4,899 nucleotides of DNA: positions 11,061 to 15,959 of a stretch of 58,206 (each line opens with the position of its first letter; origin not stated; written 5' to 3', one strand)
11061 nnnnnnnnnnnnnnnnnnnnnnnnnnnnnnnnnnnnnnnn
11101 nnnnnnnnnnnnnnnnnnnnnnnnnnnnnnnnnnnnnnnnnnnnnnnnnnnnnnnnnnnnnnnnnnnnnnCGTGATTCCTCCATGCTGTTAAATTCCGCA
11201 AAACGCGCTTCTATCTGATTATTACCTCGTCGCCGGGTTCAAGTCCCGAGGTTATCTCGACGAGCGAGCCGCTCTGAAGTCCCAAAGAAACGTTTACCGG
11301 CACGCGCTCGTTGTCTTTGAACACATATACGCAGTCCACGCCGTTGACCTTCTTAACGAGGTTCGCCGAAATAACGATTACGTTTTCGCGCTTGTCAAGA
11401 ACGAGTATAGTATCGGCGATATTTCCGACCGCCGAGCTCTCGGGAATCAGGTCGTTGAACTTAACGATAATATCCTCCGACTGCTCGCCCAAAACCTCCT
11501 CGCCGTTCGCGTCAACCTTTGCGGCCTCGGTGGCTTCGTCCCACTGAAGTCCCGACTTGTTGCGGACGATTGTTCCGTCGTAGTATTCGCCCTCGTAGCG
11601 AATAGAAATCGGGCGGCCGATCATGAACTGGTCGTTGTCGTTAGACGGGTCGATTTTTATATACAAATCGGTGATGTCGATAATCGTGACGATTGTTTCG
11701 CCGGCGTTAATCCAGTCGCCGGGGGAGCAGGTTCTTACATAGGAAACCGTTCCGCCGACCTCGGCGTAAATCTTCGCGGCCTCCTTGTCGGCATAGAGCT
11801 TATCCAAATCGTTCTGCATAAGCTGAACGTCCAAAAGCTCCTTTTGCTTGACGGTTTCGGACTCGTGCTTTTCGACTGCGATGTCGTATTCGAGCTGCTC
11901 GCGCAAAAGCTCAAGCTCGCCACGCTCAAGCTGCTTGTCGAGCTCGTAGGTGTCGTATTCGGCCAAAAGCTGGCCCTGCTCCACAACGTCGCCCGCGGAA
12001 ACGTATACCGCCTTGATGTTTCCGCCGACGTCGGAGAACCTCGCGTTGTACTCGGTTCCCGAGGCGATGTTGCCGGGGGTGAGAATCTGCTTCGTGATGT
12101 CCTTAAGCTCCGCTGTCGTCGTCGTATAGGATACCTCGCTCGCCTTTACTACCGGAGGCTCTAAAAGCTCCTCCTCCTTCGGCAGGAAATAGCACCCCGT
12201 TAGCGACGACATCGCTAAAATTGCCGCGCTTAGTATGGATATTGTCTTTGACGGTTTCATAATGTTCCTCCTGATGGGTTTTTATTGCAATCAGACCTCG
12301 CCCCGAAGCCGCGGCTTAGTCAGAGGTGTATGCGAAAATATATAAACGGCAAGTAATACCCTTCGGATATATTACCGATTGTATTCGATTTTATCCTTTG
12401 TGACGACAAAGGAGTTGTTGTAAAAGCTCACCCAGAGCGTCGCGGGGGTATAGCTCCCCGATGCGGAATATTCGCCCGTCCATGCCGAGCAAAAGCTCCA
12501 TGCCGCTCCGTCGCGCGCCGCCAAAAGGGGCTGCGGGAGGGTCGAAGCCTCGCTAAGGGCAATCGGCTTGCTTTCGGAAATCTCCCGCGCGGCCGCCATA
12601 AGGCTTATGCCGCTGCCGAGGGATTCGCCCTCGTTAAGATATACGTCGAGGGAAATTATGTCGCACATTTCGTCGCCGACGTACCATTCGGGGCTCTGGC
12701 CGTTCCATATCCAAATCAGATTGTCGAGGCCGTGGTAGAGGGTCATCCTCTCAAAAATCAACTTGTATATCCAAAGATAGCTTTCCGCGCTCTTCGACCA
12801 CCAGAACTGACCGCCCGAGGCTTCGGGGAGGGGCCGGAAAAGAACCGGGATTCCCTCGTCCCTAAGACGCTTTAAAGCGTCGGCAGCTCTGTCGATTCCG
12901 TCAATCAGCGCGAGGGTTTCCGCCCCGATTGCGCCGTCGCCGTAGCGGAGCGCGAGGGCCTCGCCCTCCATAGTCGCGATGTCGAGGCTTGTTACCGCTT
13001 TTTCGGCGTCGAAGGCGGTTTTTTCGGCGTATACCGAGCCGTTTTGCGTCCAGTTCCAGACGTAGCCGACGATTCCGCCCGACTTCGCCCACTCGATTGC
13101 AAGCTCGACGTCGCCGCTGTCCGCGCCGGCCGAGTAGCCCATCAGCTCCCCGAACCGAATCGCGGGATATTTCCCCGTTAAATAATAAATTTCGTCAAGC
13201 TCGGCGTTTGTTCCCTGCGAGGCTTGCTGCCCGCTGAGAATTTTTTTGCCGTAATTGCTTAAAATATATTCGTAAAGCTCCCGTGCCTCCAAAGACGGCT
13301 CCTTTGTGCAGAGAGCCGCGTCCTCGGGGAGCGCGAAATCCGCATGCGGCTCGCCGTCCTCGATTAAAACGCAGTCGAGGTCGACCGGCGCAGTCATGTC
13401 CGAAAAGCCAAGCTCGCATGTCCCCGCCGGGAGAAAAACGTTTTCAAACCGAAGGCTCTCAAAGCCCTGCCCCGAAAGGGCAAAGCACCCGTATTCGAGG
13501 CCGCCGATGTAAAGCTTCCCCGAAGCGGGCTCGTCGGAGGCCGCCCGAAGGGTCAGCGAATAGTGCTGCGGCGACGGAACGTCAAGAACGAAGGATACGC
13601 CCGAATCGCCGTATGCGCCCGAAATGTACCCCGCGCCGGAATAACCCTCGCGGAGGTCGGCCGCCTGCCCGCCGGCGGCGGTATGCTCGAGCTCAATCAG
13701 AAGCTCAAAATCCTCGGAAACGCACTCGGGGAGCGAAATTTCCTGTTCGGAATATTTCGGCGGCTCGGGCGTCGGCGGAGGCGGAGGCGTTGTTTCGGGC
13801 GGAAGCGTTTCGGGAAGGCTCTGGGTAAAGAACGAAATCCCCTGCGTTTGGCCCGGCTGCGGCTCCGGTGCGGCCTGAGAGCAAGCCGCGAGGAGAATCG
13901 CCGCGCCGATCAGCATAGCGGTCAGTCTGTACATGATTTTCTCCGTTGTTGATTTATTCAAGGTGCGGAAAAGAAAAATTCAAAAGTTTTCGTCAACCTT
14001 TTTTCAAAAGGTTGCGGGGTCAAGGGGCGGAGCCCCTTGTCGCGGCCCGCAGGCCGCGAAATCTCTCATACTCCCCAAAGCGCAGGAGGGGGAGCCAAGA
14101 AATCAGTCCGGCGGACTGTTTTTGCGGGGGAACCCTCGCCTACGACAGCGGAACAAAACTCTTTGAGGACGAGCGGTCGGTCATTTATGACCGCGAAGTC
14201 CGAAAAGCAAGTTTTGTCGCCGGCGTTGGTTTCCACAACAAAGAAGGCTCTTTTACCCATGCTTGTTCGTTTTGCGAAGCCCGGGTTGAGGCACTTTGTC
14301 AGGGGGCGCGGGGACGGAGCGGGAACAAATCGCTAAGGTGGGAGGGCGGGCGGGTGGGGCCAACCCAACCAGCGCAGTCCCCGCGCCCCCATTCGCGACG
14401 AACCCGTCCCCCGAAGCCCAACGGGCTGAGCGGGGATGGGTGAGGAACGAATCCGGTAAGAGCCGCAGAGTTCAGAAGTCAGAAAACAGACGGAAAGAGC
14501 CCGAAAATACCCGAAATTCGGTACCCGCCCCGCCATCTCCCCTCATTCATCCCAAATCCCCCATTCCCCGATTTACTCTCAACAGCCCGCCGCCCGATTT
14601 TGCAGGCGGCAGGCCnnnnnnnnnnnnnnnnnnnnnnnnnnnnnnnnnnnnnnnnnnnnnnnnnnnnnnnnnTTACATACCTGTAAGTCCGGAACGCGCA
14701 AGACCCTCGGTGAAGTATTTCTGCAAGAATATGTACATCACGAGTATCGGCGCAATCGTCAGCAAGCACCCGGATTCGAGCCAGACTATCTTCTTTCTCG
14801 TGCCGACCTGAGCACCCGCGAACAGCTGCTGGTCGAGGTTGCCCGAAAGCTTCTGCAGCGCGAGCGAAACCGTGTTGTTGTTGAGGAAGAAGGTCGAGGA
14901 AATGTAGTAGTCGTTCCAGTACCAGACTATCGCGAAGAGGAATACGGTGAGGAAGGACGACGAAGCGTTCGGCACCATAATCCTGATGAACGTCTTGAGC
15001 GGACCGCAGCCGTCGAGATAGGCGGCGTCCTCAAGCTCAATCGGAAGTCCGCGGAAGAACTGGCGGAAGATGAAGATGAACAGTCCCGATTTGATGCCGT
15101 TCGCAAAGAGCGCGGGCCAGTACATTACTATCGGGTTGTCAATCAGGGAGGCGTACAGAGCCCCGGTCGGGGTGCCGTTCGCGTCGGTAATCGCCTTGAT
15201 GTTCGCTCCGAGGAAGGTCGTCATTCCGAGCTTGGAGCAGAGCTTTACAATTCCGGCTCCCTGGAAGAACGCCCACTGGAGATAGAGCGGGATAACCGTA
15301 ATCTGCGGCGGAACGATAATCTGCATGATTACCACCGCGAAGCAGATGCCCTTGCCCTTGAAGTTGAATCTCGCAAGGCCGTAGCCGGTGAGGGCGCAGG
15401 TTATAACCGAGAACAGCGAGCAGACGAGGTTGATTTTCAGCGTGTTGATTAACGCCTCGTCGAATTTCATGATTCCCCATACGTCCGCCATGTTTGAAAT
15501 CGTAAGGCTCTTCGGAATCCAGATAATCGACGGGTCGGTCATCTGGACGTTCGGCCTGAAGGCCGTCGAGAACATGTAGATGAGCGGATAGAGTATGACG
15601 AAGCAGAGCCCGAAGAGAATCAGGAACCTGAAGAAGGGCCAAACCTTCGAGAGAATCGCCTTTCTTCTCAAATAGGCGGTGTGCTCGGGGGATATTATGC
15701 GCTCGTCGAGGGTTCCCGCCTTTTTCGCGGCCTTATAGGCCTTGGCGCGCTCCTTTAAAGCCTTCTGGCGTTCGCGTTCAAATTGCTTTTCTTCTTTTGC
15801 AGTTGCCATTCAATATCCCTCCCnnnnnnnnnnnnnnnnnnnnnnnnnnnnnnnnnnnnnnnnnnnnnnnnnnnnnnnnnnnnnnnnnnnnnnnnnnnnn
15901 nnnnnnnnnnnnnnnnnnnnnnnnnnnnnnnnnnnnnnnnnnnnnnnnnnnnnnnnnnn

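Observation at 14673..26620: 12-kb operon: one giant binding protein, two complete MalF/MalG permease pairs and three non-transporter membrane or secreted proteins, with no importer-type ATPase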

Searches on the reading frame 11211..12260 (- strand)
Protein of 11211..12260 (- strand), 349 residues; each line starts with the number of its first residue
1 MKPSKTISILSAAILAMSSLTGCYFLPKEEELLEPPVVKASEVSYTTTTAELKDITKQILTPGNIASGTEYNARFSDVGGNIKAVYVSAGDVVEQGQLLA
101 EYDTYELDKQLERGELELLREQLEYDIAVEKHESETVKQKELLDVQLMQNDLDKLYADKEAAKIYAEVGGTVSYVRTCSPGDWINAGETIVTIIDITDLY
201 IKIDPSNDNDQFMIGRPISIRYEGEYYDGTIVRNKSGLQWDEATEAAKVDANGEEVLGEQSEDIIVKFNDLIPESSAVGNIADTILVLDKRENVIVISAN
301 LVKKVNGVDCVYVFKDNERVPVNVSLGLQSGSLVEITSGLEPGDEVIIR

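Call 8: search_protein_families(library=pfam, proteins=[window:11211-12260:-], max_evalue=0.001)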
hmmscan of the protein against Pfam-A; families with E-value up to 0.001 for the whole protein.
window:11211-12260:- (349 aa): 4 families
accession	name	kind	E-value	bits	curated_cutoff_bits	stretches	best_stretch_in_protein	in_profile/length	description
PF13437.12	HlyD_3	-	1.2e-08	36.1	22.2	1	163-249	1-89/106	HlyD family secretion protein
PF16576.10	HlyD_D23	-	2.7e-08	33.8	30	1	55-222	2-169/214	Barrel-sandwich domain of CusB or HlyD membrane-fusion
PF13533.13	Biotin_lipoyl_2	-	1.2e-07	31.8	29.8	1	76-103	5-32/32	Biotin-lipoyl like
PF00364.28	Biotin_lipoyl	-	1.5e-05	25.2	22.1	0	77-100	48-71/73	Biotin-requiring enzyme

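Call 25: search_protein_families(library=ncbifam, proteins=[window:11211-12260:-], max_evalue=0.00001)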
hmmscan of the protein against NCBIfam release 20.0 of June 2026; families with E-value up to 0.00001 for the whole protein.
window:11211-12260:- (349 aa): 7 families
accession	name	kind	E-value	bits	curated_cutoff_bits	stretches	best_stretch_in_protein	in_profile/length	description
TIGR01730.1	RND_mfp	subfamily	2.6e-17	62.8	94.9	1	46-348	2-307/322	efflux RND transporter periplasmic adaptor subunit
TIGR00998.1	8a0101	subfamily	2.6e-09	36.5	390.8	0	137-231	177-278/334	EmrA/EmrK family multidrug efflux transporter periplasmic adaptor subunit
TIGR00999.1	8a0102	subfamily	3e-07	29.8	319.3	1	246-348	161-264/271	CzcB/NccB family metal efflux transporter periplasmic adaptor subunit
TIGR03794.1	NHLM_micro_HlyD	equivalog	3.5e-07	29.5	156.2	0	76-152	63-141/421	NHLP bacteriocin system secretion protein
TIGR01843.1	type_I_hlyD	subfamily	4.8e-07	29.1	208.65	0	76-124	48-96/422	HlyD family type I secretion periplasmic adaptor subunit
NF008606.0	PRK11578.1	equivalog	5.1e-07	29.2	342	0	39-159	30-153/371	macrolide transporter subunit MacA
NF008589.1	PRK11556.1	equivalog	7.3e-07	28.4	391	0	286-347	310-372/392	MdtA/MuxA family multidrug efflux RND transporter periplasmic adaptor subunit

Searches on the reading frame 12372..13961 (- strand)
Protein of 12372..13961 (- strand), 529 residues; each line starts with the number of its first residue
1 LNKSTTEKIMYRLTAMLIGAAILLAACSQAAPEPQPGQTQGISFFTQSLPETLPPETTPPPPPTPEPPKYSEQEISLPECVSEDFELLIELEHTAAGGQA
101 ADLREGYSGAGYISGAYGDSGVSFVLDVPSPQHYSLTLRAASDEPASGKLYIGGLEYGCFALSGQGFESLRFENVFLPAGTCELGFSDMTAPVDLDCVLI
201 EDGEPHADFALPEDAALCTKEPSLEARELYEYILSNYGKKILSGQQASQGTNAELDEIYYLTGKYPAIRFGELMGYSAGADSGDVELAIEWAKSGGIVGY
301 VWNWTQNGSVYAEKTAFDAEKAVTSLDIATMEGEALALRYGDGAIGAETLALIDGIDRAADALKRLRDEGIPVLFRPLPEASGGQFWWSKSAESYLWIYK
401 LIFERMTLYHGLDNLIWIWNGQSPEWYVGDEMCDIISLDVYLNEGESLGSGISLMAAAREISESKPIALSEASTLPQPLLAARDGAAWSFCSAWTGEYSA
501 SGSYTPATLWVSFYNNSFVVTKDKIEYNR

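Call 8: search_protein_families(library=pfam, proteins=[window:12372-13961:-], max_evalue=0.001)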
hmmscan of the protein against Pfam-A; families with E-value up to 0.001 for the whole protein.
window:12372-13961:- (529 aa): 1 family
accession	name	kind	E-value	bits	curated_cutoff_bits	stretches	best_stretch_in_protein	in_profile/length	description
PF02156.21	Glyco_hydro_26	-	1.8e-41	143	20.2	1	220-523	3-310/311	Glycosyl hydrolase family 26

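Call 25: search_protein_families(library=ncbifam, proteins=[window:12372-13961:-], max_evalue=0.00001)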
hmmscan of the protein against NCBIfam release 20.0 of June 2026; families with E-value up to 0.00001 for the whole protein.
window:12372-13961:- (529 aa): 0 families

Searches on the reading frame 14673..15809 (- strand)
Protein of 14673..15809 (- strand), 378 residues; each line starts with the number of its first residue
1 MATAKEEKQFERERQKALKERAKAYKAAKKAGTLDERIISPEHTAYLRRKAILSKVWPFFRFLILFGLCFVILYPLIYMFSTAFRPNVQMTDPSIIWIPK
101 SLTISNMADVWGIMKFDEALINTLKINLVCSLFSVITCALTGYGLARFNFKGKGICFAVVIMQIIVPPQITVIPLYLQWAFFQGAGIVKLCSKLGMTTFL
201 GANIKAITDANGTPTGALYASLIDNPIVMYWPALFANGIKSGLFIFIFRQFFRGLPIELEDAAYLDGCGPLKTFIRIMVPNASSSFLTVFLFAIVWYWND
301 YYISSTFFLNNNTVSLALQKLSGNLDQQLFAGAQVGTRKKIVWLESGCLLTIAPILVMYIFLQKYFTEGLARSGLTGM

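Call 4: search_protein_families(library=pfam, proteins=[window:14673-15809:-], max_evalue=0.01)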
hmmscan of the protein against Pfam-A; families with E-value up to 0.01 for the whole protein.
window:14673-15809:- (378 aa): 1 family
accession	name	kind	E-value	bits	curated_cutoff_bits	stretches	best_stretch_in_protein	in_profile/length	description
PF00528.27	BPD_transp_1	-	2.3e-10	40.9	26.4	1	141-366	4-178/184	Binding-protein-dependent transport system inner membrane component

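Call 5: search_protein_families(library=ncbifam, proteins=[window:14673-15809:-], max_evalue=0.01)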
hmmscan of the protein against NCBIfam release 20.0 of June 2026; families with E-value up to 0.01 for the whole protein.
window:14673-15809:- (378 aa): 10 families
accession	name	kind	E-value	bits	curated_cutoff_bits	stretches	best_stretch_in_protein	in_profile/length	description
NF040932.1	ABC_arch_GlcU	equivalog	9.9e-17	61.4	340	2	249-375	153-269/272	glucose ABC transporter permease GlcU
NF008210.0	PRK10973.1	equivalog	1.1e-16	61.4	297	1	241-373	155-279/281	sn-glycerol-3-phosphate ABC transporter permease UgpE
NF008231.0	PRK10998.1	equivalog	8.4e-11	42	261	1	242-375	171-294/296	maltose ABC transporter permease MalG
TIGR01581.1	Mo_ABC_porter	hypoth_equivalog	2.4e-09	37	210.3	2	243-291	117-165/225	ABC transporter permease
NF040839.1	tungstate_WtpB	equivalog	1.6e-07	31.2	340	1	118-197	44-120/251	tungstate ABC transporter permease WtpB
NF006939.0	PRK09421.1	equivalog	5.8e-07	29.1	262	1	118-175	10-67/230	molybdate ABC transporter permease subunit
TIGR02141.1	modB_ABC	equivalog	1.2e-06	28.4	182.6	1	123-197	3-75/208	molybdate ABC transporter permease subunit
TIGR02139.1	permease_CysT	equivalog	8.4e-06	25.6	246.1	0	107-195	36-125/265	sulfate ABC transporter permease subunit CysT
TIGR00969.1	3a0106s02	subfamily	5.2e-05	22.8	240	0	63-179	22-122/272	sulfate ABC transporter permease subunit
NF007047.0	PRK09500.1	equivalog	0.0039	16.8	326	1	100-175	40-115/257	spermidine/putrescine ABC transporter permease PotC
